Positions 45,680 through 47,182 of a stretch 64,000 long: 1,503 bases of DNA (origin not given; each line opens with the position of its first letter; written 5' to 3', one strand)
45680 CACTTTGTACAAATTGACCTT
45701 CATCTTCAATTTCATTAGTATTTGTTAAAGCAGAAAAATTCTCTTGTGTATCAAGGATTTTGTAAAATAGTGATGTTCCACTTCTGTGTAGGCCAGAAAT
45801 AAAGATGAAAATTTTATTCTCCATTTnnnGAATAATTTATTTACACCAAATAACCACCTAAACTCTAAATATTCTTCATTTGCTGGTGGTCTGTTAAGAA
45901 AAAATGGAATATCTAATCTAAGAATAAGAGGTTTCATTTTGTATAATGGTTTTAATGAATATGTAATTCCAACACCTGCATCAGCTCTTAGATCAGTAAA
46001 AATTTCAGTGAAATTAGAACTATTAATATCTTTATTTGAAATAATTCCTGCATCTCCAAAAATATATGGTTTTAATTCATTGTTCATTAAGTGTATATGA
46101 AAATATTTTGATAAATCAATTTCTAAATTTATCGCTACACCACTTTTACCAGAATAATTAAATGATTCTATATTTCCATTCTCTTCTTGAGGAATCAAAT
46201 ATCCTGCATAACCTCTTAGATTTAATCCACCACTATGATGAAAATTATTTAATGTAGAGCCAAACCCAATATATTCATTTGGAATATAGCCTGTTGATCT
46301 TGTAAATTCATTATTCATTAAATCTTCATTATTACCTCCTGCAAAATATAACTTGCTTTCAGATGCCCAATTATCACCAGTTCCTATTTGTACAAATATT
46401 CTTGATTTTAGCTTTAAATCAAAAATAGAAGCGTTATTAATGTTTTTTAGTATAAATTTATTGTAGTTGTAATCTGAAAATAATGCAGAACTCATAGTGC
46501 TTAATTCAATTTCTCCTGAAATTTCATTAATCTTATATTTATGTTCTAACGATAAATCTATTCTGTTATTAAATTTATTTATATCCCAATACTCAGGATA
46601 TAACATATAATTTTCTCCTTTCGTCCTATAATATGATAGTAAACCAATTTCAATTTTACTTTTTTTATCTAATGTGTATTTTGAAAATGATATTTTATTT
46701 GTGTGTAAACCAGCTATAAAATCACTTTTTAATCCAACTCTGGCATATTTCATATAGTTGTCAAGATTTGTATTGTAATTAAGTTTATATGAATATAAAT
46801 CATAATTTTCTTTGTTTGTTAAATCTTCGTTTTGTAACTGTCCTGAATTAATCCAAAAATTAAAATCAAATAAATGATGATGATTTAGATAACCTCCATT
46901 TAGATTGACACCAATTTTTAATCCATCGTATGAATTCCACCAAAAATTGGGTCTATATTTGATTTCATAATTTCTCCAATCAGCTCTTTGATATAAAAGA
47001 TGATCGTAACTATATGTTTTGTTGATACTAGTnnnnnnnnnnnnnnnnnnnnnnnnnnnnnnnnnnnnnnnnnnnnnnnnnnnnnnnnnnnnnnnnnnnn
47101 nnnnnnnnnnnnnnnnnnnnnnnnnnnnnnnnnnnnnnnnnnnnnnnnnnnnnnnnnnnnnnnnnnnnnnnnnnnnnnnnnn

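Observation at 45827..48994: M1 gluzincin peptidase fused to an Omp85-like beta-barrel: a possible self-anchoring or self-exporting surface peptidase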

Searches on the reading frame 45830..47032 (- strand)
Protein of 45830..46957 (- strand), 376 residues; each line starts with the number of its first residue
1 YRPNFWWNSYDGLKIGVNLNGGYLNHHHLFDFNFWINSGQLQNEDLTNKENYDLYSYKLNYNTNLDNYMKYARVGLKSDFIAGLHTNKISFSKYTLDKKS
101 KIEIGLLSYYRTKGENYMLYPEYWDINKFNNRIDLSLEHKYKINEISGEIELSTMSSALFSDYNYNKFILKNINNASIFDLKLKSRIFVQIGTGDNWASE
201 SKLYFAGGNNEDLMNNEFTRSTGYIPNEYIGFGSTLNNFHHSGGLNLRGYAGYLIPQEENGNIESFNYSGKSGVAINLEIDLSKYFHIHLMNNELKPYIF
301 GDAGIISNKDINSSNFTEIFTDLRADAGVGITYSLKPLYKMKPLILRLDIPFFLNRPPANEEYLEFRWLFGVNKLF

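Call 11: search_protein_families(library=pfam, proteins=[window:45830-46957:-], max_evalue=10)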
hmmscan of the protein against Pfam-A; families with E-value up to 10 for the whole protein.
window:45830-46957:- (376 aa): 0 families

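Call 15: search_protein_representatives(protein=window:45830-46957:-)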
Query: 376 residues. Proteins with E-value up to 0.001 (for the whole library): 326; up to 1e-10: 205; up to 1e-30: 91. The best 150 are listed.
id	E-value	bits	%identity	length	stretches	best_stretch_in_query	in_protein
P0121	2.1e-87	310.5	43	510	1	1-376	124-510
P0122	7.3e-81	288.9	45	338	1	2-331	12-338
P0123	1.5e-78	281.3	78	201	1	23-187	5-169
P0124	5.1e-78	279.5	40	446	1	2-376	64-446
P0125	2.8e-72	260.6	39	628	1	1-376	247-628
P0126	3.1e-66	240.8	37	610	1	2-376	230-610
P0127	1.8e-65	238.2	39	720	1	2-376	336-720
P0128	2.0e-65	238.1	37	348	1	45-376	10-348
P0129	6.3e-63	229.9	37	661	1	2-376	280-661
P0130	1.3e-62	228.8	76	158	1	183-315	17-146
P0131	2.8e-62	227.7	36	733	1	1-376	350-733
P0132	4.1e-62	227.2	37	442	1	3-376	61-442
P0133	8.7e-62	226.1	38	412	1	5-376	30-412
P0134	2.4e-61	224.6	34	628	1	1-376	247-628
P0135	4.2e-61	223.9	40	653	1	2-376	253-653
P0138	1.2e-59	219.1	34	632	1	1-376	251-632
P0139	1.4e-57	212.2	37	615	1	1-376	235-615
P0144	1.8e-56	208.6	36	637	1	1-376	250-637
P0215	7.9e-30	120.9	30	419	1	1-373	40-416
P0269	2.4e-17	79.8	27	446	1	115-374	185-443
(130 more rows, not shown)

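Call 21: search_protein_families(library=pfam, proteins=[P0125, P0134, P0138, P0139, P0129, P0144, P0132, P0133, P0215, P0269], max_evalue=0.1)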
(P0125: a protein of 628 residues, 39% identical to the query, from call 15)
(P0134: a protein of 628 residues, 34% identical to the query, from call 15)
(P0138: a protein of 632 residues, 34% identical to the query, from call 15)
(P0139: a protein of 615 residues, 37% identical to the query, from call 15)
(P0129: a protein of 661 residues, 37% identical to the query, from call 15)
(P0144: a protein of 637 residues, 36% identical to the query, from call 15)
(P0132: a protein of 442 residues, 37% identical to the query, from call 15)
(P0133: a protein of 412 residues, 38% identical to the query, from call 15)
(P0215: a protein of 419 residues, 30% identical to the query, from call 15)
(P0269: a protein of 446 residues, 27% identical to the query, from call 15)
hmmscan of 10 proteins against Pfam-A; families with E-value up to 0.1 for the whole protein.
P0125 (628 aa): 0 families

P0134 (628 aa): 0 families

P0138 (632 aa): 1 family
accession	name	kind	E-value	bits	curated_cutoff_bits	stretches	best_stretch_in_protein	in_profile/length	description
PF22158.1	M157_N_1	-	0.012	16.1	27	1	91-170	8-85/139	MHC class I-like protein M157, N-terminal domain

P0139 (615 aa): 0 families

P0129 (661 aa): 0 families

P0144 (637 aa): 3 families
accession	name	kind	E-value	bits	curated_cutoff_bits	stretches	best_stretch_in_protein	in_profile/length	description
PF13519.12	VWA_2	-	8e-15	55.8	27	1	108-202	2-93/107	von Willebrand factor type A domain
PF00092.34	VWA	-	9.5e-08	32.9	23.8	1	106-207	1-101/174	von Willebrand factor type A domain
PF01882.25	DUF58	-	3.6e-06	26.8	23.4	1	106-201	37-130/216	Protein of unknown function DUF58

P0132 (442 aa): 0 families

P0133 (412 aa): 0 families

P0215 (419 aa): 0 families

P0269 (446 aa): 0 families

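Call 26: search_solved_structures(query=A2, max_evalue=10, show_alignments=3)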
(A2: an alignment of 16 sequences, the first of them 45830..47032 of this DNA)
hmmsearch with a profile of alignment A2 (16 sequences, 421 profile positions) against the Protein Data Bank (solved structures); distinct sequences matched with E-value up to 10: 0.

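Call 27: find_homologous_proteins(query=A2, max_evalue=0.001)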
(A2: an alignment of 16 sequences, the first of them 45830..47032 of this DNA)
Query A2 (16 sequences) (401 aa, profile of the alignment): 93 proteins with E <= 0.001 among 8000 candidates.
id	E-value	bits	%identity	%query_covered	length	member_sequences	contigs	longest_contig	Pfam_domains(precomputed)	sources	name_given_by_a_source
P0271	3.0e-158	545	40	99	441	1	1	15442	-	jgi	jgi:aminopeptidase N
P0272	1.0e-156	540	43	94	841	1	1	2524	PF01433.27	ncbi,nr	ncbi:MAG: hypothetical protein MRY83_10825, partial [Flavobacteriales bacterium]|nr:hypothetical pro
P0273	7.7e-152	524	39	100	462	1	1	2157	-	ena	-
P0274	2.5e-151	523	38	100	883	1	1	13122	PF01433.27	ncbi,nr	ncbi:MAG: M1 family peptidase [Bacteroidetes bacterium]|nr:M1 family peptidase [Bacteroidota bacteri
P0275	2.3e-150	519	39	98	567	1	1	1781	-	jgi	jgi:aminopeptidase N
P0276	8.2e-149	514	37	99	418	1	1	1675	-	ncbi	-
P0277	8.5e-149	514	39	99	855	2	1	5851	PF01433.27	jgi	jgi:aminopeptidase N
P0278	6.8e-148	511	38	98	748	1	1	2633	PF01433.27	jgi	jgi:aminopeptidase N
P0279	1.3e-147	510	39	99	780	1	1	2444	PF01433.27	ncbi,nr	ncbi:MAG: M1 family peptidase, partial [Bacteroidetes bacterium]|nr:M1 family peptidase [Bacteroidot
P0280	2.2e-143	497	38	98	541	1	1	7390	-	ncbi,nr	ncbi:MAG: hypothetical protein JKX73_00815 [Flavobacteriales bacterium]|nr:hypothetical protein [Fla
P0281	3.4e-143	496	35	98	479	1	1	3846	-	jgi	-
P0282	2.8e-142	493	37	98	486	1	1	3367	-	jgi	jgi:aminopeptidase N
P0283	1.7e-140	487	41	98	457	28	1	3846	-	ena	-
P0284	5.0e-139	482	36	98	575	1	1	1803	-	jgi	jgi:hypothetical protein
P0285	1.4e-138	481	32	98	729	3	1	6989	PF01433.27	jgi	jgi:aminopeptidase N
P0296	1.6e-126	441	37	95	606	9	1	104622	-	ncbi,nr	ncbi:BamA/TamA family outer membrane protein [Salibacter halophilus]|nr:hypothetical protein [Saliba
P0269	2.3e-112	394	26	65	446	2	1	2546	-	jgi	-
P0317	5.5e-101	357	39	72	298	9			PF01103.30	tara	tara:strand:- start:5084 stop:5980 length:897 start_codon:yes stop_codon:yes gene_type:complete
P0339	3.2e-37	147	24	96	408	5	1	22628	-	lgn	-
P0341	1.8e-34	138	23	97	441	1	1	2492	-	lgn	-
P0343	2.3e-31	127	23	96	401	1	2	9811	-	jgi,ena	-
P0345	6.9e-21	93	23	94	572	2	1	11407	PF01433.27,PF01103.30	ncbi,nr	ncbi:MAG: M1 family aminopeptidase, partial [candidate division KSB1 bacterium]|nr:M1 family aminope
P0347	3.7e-18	84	22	94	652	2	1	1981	PF01433.27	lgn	-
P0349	1.1e-14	73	29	48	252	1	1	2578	PF01103.30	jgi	jgi:hypothetical protein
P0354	1.6e-8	52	28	66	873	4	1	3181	PF01433.27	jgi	-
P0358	1.6e-4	39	28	34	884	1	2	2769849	PF01433.27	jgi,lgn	jgi:hypothetical protein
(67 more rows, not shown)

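Call 28: search_protein_families(library=pfam, proteins=[P0317, P0345, P0349, P0296, P0339, P0341, P0343, P0354, P0358, P0347], max_evalue=1)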
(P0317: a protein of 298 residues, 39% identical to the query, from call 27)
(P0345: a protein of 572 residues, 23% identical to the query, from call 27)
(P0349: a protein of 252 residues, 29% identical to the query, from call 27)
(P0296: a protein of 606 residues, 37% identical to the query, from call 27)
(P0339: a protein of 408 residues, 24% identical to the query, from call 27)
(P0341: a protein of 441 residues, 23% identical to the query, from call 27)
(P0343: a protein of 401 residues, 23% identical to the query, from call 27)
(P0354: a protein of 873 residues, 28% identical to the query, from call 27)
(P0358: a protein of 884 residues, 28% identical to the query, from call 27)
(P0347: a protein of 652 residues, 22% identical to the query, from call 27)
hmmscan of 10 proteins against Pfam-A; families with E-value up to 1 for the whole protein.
P0317 (298 aa): 1 family
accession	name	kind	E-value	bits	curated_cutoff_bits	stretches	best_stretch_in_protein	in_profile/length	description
PF01103.29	Omp85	-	9.2e-07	29.1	24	1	153-297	197-325/325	Omp85 superfamily domain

P0345 (572 aa): 2 families
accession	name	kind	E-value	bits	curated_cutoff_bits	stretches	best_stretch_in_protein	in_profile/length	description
PF01433.26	Peptidase_M1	-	2.7e-07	30.9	27.7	1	23-88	153-218/218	Peptidase family M1 domain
PF01103.29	Omp85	-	2.1e-06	28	24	1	368-528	148-290/325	Omp85 superfamily domain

P0349 (252 aa): 1 family
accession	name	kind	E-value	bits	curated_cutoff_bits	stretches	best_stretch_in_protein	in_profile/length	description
PF01103.29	Omp85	-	2e-11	44.5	24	1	41-244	137-319/325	Omp85 superfamily domain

P0296 (606 aa): 0 families

P0339 (408 aa): 0 families

P0341 (441 aa): 0 families

P0343 (401 aa): 0 families

P0354 (873 aa): 5 families
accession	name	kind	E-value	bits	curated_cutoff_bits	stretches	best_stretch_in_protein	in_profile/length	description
PF01433.26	Peptidase_M1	-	1.3e-13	51.5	27.7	1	261-436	49-218/218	Peptidase family M1 domain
PF01863.23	YgjP-like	-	0.023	15.1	26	1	227-292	115-180/207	YgjP-like, metallopeptidase domain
PF18213.6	SUB1_ProdP9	-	0.054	13.7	25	1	302-329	15-42/80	SUB1 protease Prodomain ProdP9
PF10263.15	SprT-like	-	0.12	12.7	25.6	0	262-291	44-74/108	SprT-like family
PF21329.2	CYP38_PsbQ-like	-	0.15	13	27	1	406-485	17-95/117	Peptidyl-prolyl cis-trans isomerase CYP38-like, PsbQ-like domain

P0358 (884 aa): 1 family
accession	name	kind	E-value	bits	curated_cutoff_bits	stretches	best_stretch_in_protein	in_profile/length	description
PF01433.26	Peptidase_M1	-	1.1e-12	48.5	27.7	1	284-439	70-218/218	Peptidase family M1 domain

P0347 (652 aa): 2 families
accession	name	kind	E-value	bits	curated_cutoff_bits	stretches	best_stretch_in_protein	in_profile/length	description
PF01433.26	Peptidase_M1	-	1.5e-13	51.3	27.7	1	10-169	68-218/218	Peptidase family M1 domain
PF13402.12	Peptidase_M60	-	0.18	11.8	25.8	1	110-169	209-274/275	Peptidase M60, enhancin and enhancin-like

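Call 29: search_protein_families(library=ncbifam, proteins=[P0317, P0345, P0349, P0296, P0339, P0341, P0343, P0354, P0358, P0347], max_evalue=1)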
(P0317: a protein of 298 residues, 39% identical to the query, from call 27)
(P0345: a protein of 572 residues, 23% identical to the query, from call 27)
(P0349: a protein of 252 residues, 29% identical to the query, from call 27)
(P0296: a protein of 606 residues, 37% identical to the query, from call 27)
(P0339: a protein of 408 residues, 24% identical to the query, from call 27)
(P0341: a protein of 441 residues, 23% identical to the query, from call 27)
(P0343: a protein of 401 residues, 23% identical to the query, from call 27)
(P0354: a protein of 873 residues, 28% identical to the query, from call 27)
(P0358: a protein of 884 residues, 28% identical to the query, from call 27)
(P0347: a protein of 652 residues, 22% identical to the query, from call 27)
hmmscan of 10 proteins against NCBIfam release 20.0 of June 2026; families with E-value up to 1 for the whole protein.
P0317 (298 aa): 1 family
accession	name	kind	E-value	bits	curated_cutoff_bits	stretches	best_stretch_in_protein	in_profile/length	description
TIGR03303.1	OM_YaeT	equivalog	1.3e-07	30.4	297.15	1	47-248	534-706/741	outer membrane protein assembly factor BamA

P0345 (572 aa): 5 families
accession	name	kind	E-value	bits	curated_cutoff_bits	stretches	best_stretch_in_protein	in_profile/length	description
TIGR03303.1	OM_YaeT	equivalog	5.8e-05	21.6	297.15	1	368-521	565-699/741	outer membrane protein assembly factor BamA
TIGR02414.1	pepN_proteo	equivalog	0.00065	18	718.2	1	17-96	365-443/868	aminopeptidase N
TIGR02412.1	pepN_strep_liv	equivalog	0.0024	16.3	591.2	1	36-97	386-446/832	aminopeptidase N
NF008287.0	PRK11067.1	subfamily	0.0037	15.6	1181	1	368-518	600-741/802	outer membrane protein assembly factor BamA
NF047950.2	ATportTamA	equivalog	0.041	12.4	625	1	437-529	452-536/569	autotransporter assembly complex protein TamA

P0349 (252 aa): 0 families

P0296 (606 aa): 1 family
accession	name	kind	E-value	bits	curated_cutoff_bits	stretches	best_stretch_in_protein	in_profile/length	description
NF006172.0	PRK08311.1-3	equivalog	0.085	12.6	318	1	73-109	191-227/248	RNA polymerase sigma factor SigI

P0339 (408 aa): 0 families

P0341 (441 aa): 0 families

P0343 (401 aa): 0 families

P0354 (873 aa): 2 families
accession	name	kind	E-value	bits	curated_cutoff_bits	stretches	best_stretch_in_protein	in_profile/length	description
TIGR02412.1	pepN_strep_liv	equivalog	1.7e-11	43.2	591.2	1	146-441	142-443/832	aminopeptidase N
NF003421.0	PRK04860.1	equivalog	0.96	9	175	0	223-288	17-82/170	SprT family zinc-dependent metalloprotease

P0358 (884 aa): 1 family
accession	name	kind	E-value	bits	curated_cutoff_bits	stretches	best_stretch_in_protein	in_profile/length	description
TIGR02412.1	pepN_strep_liv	equivalog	5.7e-13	48.1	591.2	1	151-443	144-442/832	aminopeptidase N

P0347 (652 aa): 4 families
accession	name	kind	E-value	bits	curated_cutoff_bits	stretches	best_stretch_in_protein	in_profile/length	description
TIGR02412.1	pepN_strep_liv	equivalog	1.2e-06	27.2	591.2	1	12-173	290-442/832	aminopeptidase N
TIGR02414.1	pepN_proteo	equivalog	0.00061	18.1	718.2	1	100-172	365-436/868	aminopeptidase N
TIGR02411.1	leuko_A4_hydro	equivalog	0.0022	16.8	761.7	1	11-152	280-415/600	leukotriene-A(4) hydrolase/aminopeptidase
NF009402.0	PRK12767.1-1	equivalog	0.048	12.5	218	1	178-235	183-240/329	carbamoyl phosphate synthase-like protein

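Call 33: find_encoding_contigs(protein=P0296, flank=5000, max_places=3)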
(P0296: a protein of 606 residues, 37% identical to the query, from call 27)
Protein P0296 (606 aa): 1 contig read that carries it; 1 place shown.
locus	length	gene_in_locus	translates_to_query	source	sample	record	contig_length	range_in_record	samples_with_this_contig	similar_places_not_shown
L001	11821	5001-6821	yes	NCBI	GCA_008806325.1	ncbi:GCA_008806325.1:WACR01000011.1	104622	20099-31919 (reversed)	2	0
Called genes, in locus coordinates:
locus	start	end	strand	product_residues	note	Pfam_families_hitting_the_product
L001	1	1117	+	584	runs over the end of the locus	-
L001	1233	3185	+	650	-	PF02518:HATPase_c, PF00204:DNA_gyraseB, PF01751:Toprim, PF00986:DNA_gyraseB_C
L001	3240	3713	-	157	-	PF02590:SPOUT_MTase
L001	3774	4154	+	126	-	PF16022:DUF4783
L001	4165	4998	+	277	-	PF02749:QRPTase_N, PF01729:QRPTase_C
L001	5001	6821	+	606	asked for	-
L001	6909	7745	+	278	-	-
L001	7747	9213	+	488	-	PF01943:Polysacc_synt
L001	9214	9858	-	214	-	-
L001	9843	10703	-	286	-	PF01075:Glyco_transf_9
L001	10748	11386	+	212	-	PF02585:PIG-L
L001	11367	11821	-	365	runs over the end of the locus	-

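Call 40: predict_structure(alignment_id=A3)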
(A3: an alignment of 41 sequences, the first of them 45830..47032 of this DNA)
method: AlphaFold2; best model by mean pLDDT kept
length: 401 residues; sequences in the alignment: 41
mean_pLDDT: 88.0   pTM: 0.85
mean pLDDT of the five models: 88.0, 87.4, 87.1, 86.1, 85.3
residues with pLDDT >= 90: 224; 70-90: 147; 50-70: 30; < 50: 0
segments of 3 or more residues with pLDDT < 50: none
pLDDT, mean of each block of 10 residues (from residue 1): 83 82 94 92 92 94 92 90 96 95 94 98 97 88 76 96 97 98 96 98 94 95 91 85 81 72 84 82 70 87 95 87 96 75 83 93 76 91 61 81 71
secondary structure, 60 per line:
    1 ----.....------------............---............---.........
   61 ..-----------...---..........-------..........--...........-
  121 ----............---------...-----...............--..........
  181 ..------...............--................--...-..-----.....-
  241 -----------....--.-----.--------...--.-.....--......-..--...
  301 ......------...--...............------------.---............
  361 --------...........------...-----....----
elements in order: E5-9 E22-33 E37-48 E52-62 E80-89 E97-106 E109-119 E125-136 E154-168 E171-182 E189-203 E206-221 H235-239 H252-255 E280-284 E287-292 E298-306 E313-315 E318-332 E349-360 E369-379 E394-397

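Call 44: fold_search(model_id=the predicted structure, library=pdb)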
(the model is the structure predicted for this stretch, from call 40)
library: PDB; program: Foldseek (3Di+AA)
matches with E <= 10: 588; with E <= 0.001: 102
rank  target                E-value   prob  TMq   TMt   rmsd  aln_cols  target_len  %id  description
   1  9cs2_A                2.9e-09  1.00  0.50  0.52   9.3       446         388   13  E. coli BamA beta-barrel bound to cyclic peptide CP3 (released 2025-04-16)
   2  8q0g_A                3.1e-09  1.00  0.52  0.30   7.5       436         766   12  Release Complex: BAM bound EspP and Compact SurA (released 2024-10-02)
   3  5d0o_A                4.2e-09  1.00  0.49  0.28   9.8       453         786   13  BamABCDE complex, outer membrane beta barrel assembly machinery entire complex (released 2016-03-09)
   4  5or1                  5.5e-09  1.00  0.51  0.53  10.2       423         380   12  BamA structure of Salmonella enterica (released 2018-02-14)
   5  7tt1_A                6.4e-09  1.00  0.50  0.35   8.9       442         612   12  BamABCDE bound to substrate EspP class 4 (released 2022-03-30)
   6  5d0q_F                6.4e-09  1.00  0.45  0.27   9.4       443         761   11  BamACDE complex, outer membrane beta-barrel assembly machinery (BAM) complex (released 2016-03-09)
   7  8qn4_A                6.7e-09  1.00  0.53  0.36   9.8       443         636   12  Structure of the BAM-EspP complex in an open EspP intermediate state (released 2024-10-02)
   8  7bnq_A                7.9e-09  1.00  0.47  0.28   9.7       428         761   12  Lateral-closed conformation of the lid-locked BAM complex (BamA E435C S665C, BamBDCE) by cryoEM (released 2021-06-02)
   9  6t1w_A                8.3e-09  1.00  0.47  0.27   9.6       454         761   11  Structure of E. coli BamA in complex with lipoprotein RcsF (released 2020-05-13)
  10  7tt2_A                8.7e-09  1.00  0.50  0.36   9.1       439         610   12  BamABCDE bound to substrate EspP class 3 (released 2022-03-30)
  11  8bnz_A                9.2e-09  1.00  0.53  0.30   8.7       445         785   12  BAM-EspP complex structure with BamA-G431C/EspP-N1293C mutations in nanodisc (released 2023-04-26)
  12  7tt0_A                9.7e-09  1.00  0.50  0.37   8.7       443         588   13  BamABCDE bound to substrate EspP class 2 (released 2022-03-30)
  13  8pzu_A                1.0e-08  1.00  0.48  0.28   9.5       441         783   12  Wait Complex: BAM bound Darobactin-B and Compact SurA (released 2024-09-25)
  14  7tt7_A                1.0e-08  1.00  0.49  0.41   9.9       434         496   14  BamABCDE bound to substrate EspP in the barrelized EspP/continuous open BamA state (released 2022-03-30)
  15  9mgg_A                1.1e-08  1.00  0.52  0.31   7.6       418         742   12  beta-barrel assembly machine from Escherichia coli in a late state of substrate assembly (released 2025-12-17)
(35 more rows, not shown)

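Call 55: search_protein_families(library=pfam, alignment_id=A3, max_evalue=0.05)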
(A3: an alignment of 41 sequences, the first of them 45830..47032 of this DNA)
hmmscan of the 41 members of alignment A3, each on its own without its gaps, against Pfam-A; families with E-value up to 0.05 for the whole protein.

A. member 1, window:45830-47032:- (401 aa): 0 families

B. families by the number of members that match (of 41 scanned): 5 families
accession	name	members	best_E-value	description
PF01433.26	Peptidase_M1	5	1.5e-13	Peptidase family M1 domain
PF01103.29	Omp85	2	9.2e-07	Omp85 superfamily domain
PF05629.16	Nanovirus_C8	1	0.035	Nanovirus component 8 (C8) protein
PF07728.20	AAA_5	1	0.04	AAA domain (dynein-related subfamily)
PF15530.11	Ntox25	1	0.049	Bacterial toxin 25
